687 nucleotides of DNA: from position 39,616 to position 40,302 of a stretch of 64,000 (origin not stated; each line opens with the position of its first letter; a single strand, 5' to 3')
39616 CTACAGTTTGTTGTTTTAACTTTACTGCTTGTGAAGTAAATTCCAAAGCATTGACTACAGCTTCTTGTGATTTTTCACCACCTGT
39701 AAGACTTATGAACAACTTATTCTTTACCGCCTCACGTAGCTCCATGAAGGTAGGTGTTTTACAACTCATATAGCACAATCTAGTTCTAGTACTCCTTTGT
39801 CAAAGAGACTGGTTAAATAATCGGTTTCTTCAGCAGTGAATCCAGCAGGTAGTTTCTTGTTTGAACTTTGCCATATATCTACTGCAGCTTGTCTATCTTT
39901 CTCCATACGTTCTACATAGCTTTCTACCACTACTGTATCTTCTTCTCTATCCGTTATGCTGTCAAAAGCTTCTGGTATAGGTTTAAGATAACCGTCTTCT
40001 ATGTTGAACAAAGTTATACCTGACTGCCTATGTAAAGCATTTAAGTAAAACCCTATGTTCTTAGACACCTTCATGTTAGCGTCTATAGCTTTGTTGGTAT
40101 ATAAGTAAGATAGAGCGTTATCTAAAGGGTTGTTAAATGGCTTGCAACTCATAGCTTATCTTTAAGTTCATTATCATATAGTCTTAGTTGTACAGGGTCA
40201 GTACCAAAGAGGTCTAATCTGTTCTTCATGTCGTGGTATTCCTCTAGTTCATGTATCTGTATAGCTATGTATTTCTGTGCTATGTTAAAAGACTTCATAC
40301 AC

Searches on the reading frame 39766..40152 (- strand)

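Call 82: search_protein_families(library=pfam, proteins=[window:39766-40152:-], max_evalue=0.01)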
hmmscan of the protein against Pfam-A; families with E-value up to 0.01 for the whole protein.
window:39766-40152:- (128 aa): 1 family
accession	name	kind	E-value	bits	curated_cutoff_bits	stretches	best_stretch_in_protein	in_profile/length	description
PF16223.10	DUF4882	-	0.0094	15.7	32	0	18-78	174-234/267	Domain of unknown function (DUF4882)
